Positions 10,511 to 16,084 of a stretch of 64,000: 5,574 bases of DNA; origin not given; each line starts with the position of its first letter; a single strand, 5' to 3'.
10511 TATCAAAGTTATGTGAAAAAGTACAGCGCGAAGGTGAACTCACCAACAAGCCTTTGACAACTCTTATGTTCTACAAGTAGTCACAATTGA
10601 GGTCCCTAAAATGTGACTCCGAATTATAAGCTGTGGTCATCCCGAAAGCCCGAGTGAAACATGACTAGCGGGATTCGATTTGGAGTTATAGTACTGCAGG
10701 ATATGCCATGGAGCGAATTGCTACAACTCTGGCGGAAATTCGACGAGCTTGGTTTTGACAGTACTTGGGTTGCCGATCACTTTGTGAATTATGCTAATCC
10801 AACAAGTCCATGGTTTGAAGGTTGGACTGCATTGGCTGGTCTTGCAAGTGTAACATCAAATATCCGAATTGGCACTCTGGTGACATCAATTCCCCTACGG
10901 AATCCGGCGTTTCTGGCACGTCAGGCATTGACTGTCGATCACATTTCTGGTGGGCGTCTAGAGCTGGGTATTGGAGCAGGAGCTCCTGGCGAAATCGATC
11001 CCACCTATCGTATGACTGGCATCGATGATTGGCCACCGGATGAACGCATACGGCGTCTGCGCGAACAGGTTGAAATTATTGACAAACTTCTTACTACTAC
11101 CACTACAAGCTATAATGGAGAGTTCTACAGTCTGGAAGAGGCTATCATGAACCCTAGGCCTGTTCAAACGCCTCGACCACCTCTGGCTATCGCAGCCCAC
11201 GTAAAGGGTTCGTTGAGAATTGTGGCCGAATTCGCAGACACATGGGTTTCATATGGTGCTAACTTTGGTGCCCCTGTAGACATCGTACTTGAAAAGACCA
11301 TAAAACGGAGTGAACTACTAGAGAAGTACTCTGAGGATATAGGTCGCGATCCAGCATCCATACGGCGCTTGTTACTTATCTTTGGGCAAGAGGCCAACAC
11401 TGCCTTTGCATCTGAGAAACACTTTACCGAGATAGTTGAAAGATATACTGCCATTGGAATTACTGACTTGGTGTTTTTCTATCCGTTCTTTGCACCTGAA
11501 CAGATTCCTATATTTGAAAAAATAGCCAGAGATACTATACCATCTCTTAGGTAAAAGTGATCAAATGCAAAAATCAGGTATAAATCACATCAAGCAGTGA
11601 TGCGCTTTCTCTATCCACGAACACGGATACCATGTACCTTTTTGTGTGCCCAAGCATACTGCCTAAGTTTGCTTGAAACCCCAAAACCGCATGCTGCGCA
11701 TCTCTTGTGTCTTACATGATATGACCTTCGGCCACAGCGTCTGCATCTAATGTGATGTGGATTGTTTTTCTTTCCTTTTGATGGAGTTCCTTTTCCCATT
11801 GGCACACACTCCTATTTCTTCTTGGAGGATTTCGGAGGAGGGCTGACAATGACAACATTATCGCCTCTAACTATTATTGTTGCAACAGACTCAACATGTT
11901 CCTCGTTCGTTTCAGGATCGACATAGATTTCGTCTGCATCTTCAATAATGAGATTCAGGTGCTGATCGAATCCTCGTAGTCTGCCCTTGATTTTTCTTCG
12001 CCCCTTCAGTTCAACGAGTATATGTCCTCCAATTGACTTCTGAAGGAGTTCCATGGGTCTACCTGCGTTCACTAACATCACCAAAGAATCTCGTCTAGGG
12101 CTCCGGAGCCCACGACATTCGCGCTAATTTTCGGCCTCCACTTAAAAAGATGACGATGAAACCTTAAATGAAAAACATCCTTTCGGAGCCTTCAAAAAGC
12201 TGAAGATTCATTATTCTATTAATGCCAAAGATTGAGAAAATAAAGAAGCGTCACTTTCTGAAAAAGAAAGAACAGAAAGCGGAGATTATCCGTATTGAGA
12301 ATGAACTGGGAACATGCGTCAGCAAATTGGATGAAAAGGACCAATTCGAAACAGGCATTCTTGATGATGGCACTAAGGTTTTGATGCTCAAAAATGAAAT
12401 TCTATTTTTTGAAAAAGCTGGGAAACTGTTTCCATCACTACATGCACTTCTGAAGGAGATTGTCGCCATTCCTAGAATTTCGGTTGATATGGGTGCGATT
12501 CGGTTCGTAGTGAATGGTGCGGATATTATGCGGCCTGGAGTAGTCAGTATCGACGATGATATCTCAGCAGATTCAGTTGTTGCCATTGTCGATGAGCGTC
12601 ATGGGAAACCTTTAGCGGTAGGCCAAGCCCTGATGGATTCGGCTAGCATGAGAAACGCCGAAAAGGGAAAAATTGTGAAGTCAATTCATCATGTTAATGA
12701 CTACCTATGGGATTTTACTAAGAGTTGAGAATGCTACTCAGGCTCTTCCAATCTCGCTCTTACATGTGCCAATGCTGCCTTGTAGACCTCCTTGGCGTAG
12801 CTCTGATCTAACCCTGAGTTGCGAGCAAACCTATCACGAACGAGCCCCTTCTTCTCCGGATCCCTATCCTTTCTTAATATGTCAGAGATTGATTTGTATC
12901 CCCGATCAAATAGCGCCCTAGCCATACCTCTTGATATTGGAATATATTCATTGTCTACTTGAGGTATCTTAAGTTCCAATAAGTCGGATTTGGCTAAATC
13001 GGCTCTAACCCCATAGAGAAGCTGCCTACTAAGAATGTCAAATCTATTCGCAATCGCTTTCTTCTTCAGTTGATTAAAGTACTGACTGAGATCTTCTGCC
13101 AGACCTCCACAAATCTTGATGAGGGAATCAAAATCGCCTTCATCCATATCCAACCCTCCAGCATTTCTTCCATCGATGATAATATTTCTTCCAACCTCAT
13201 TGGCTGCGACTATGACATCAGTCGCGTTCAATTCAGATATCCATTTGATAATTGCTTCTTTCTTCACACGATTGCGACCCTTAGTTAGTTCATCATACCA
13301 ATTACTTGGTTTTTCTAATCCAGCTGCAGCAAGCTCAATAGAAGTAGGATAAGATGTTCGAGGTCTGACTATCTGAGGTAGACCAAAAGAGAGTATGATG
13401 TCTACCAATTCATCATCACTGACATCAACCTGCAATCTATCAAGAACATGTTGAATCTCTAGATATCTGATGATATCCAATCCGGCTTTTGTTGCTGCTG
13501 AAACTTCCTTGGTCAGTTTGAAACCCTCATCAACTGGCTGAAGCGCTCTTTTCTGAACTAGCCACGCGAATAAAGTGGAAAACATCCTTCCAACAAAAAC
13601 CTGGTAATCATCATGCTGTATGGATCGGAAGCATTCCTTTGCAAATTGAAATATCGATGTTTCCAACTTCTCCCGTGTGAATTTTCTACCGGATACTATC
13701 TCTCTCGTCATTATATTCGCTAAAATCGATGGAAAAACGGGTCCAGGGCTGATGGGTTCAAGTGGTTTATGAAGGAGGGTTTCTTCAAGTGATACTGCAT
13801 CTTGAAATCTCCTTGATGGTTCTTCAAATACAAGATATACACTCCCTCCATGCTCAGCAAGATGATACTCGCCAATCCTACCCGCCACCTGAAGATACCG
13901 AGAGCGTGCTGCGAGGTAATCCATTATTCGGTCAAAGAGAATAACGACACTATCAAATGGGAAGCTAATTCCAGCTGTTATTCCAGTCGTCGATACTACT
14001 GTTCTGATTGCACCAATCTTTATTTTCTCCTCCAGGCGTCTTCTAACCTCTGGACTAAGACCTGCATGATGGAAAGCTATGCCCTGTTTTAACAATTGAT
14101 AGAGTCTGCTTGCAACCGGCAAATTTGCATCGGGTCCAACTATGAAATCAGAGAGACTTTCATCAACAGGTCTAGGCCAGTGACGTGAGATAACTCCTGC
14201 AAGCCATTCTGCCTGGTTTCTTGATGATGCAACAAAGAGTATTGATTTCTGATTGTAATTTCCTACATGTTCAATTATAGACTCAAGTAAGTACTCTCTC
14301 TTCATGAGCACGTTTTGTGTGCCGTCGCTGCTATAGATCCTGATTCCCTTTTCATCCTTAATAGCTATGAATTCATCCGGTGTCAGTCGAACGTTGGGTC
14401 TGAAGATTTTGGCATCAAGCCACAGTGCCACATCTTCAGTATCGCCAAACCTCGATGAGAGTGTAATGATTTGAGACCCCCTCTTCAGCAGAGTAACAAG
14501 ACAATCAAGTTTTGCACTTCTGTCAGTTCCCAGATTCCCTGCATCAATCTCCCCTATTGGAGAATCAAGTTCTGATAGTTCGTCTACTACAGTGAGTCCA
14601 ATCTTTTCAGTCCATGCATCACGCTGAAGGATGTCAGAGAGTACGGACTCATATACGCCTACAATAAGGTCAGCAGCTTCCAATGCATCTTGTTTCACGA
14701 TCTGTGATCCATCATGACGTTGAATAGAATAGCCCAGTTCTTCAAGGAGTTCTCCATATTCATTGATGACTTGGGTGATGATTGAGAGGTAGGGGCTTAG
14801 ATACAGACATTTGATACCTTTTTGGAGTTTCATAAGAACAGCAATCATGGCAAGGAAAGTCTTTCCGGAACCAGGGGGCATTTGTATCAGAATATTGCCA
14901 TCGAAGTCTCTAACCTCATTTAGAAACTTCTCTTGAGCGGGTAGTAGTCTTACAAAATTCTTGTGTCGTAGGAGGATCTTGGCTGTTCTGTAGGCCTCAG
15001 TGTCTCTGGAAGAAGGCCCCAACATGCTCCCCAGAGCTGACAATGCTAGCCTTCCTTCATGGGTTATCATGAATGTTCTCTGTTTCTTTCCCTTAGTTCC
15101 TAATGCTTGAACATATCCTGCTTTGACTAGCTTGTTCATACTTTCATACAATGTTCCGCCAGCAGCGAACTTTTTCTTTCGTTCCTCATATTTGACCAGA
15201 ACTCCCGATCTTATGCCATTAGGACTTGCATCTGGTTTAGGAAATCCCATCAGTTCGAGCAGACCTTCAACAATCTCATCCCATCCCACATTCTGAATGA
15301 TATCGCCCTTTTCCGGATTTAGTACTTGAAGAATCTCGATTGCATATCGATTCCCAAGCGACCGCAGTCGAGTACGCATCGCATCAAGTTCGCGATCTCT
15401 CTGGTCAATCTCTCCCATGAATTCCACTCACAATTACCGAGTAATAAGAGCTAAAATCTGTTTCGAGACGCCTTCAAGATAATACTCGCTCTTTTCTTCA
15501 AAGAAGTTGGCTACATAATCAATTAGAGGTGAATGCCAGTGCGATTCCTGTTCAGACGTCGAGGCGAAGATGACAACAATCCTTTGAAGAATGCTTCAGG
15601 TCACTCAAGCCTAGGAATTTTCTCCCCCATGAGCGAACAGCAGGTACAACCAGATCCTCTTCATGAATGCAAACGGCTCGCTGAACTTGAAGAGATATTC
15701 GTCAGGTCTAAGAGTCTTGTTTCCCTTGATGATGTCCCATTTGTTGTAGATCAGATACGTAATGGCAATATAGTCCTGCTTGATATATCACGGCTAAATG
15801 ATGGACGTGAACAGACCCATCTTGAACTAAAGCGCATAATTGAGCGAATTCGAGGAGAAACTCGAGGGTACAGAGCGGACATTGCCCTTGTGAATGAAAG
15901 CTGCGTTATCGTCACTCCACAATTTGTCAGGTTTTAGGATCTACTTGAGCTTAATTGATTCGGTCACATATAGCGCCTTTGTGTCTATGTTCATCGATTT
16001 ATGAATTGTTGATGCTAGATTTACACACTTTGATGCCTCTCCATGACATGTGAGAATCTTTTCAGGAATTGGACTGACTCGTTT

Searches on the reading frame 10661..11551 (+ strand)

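Call 46: search_protein_families(library=pfam, proteins=[window:10661-11551:+], max_evalue=0.001)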
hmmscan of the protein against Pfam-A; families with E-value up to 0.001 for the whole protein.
window:10661-11551:+ (297 aa): 1 family
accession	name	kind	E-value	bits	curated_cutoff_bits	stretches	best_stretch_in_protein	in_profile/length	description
PF00296.26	Bac_luciferase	-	2.8e-47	162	27.9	1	15-204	20-197/314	Luciferase-like monooxygenase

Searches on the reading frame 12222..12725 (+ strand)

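Call 46: search_protein_families(library=pfam, proteins=[window:12222-12725:+], max_evalue=0.001)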
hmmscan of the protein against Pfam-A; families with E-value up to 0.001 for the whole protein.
window:12222-12725:+ (168 aa): 2 families
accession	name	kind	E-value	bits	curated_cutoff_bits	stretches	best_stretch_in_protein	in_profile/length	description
PF01472.26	PUA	-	9.9e-23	80.3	24.8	1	84-157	1-73/74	PUA domain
PF09183.16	DUF1947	-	2.6e-05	24.8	22.5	1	9-78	1-64/65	Domain of unknown function (DUF1947)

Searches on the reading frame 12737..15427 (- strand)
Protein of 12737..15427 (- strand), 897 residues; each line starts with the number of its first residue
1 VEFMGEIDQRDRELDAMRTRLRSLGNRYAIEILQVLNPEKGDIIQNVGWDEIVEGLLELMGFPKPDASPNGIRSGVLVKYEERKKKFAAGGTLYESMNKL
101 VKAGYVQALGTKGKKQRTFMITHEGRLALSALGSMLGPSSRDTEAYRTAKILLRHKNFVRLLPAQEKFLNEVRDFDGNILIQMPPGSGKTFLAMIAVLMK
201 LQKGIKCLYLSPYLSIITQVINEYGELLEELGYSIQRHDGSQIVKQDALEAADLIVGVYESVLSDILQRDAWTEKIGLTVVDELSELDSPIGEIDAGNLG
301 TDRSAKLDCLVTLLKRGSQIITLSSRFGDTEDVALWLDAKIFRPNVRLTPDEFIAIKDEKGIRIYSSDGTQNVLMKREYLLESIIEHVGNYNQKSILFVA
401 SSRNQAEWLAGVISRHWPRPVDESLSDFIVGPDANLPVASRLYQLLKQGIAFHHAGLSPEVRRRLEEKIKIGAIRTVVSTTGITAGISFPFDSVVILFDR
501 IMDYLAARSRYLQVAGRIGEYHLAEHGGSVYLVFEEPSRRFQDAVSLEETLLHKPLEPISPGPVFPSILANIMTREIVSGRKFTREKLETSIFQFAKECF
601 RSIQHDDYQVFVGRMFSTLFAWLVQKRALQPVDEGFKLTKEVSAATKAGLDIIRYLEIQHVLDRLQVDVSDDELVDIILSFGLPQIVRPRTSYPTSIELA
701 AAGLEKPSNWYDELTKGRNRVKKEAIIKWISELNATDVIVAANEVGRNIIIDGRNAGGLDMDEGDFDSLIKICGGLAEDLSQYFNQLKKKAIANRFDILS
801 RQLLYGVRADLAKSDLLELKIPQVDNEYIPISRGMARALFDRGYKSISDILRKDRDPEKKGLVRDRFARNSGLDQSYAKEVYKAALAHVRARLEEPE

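Call 46: search_protein_families(library=pfam, proteins=[window:12737-15427:-], max_evalue=0.001)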
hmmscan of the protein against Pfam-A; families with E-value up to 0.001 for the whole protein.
window:12737-15427:- (897 aa): 3 families
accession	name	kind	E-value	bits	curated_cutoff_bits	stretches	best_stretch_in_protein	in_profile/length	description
PF00270.35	DEAD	-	3.7e-17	63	26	1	163-288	2-130/167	DEAD/DEAH box helicase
PF04851.21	ResIII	-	3.1e-09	37.4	22.5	1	162-283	5-133/164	Type III restriction enzyme, res subunit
PF00271.37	Helicase_C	-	5e-07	30.4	23.5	1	447-519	39-107/110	Helicase conserved C-terminal domain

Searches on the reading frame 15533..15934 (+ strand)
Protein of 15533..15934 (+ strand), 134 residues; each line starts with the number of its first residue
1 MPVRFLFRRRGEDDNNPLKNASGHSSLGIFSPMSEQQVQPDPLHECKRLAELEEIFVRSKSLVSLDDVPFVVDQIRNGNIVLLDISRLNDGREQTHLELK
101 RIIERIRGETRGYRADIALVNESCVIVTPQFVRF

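Call 46: search_protein_families(library=pfam, proteins=[window:15533-15934:+], max_evalue=0.001)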
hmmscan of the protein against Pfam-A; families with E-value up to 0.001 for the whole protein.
window:15533-15934:+ (134 aa): 1 family
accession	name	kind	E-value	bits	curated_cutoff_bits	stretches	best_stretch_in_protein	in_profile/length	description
PF04472.17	SepF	-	1.4e-10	41.7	27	1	62-132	6-70/72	Cell division protein SepF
